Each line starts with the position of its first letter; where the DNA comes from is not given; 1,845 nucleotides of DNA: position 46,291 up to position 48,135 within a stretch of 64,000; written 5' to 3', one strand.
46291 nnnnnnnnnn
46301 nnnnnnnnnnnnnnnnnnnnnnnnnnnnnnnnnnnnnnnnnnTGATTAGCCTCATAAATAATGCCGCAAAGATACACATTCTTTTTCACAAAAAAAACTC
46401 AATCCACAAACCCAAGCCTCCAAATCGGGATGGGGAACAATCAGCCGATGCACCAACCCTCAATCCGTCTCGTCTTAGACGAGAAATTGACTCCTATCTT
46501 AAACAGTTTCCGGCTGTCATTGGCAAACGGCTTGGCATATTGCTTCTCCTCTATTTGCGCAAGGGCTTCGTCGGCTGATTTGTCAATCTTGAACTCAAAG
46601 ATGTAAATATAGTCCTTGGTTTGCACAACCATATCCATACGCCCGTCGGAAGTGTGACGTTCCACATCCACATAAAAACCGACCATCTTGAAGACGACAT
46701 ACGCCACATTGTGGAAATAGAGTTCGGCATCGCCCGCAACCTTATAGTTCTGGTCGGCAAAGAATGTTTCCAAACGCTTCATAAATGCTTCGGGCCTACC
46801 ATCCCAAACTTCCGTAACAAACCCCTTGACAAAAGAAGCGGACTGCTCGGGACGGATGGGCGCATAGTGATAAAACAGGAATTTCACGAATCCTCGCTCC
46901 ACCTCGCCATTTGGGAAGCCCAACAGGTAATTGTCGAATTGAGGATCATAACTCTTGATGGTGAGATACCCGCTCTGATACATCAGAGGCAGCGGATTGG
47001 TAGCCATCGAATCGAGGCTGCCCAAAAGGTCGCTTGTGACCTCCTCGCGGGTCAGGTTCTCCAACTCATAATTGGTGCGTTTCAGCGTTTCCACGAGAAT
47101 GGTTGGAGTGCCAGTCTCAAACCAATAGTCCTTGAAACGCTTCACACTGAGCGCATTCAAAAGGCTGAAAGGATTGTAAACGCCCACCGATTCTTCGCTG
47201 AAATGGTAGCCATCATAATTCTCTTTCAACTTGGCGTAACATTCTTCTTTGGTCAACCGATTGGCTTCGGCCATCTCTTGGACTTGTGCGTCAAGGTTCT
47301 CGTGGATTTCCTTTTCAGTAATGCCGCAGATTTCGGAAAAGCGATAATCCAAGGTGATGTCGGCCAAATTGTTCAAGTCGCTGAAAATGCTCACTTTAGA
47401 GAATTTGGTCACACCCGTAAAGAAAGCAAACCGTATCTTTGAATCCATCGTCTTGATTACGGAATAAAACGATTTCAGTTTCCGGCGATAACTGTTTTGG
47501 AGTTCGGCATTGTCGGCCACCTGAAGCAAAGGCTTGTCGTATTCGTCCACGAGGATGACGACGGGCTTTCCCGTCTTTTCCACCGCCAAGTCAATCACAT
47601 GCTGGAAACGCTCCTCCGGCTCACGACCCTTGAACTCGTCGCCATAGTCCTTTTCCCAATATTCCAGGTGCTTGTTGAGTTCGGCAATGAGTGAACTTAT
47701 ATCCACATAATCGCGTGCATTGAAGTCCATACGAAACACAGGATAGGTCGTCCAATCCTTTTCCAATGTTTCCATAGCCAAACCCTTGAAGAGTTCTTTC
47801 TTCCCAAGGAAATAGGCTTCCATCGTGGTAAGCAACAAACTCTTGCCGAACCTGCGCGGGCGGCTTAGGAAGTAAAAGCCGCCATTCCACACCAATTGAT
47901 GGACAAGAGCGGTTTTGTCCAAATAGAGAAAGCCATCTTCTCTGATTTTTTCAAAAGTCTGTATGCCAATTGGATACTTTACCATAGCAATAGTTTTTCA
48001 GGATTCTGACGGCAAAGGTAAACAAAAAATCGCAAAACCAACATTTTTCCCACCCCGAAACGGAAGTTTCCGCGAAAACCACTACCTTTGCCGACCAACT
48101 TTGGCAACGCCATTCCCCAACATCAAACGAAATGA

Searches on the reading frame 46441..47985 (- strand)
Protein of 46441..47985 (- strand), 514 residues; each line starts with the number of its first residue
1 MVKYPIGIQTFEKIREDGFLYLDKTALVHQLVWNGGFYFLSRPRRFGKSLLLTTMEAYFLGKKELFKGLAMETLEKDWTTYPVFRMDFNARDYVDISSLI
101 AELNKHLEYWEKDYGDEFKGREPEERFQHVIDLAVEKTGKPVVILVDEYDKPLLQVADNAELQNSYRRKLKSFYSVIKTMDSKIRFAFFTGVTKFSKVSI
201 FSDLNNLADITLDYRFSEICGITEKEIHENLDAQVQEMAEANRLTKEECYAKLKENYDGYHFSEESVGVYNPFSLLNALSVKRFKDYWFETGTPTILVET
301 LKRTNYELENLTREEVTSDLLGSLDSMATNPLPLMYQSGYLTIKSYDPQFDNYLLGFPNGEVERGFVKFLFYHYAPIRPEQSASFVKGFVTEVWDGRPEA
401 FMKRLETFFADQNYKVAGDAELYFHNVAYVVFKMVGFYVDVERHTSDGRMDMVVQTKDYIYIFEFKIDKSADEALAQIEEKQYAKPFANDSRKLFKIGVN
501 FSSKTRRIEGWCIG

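Call 16: search_protein_families(library=padloc, proteins=[window:46441-47985:-], max_evalue=0.001)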
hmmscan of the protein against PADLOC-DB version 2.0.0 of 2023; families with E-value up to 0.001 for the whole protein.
window:46441-47985:- (514 aa): 0 families

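Call 17: search_protein_families(library=pfam, proteins=[window:46441-47985:-], max_evalue=0.001)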
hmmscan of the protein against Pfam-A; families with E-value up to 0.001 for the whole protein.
window:46441-47985:- (514 aa): 2 families
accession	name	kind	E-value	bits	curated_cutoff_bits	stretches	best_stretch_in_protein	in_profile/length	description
PF09820.16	AAA-ATPase_like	-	5.3e-69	232.5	26.1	1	5-201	1-201/201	Predicted AAA-ATPase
PF08011.17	PDDEXK_9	-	2.4e-23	82.5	25.5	1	420-511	2-105/105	PD-(D/E)XK nuclease superfamily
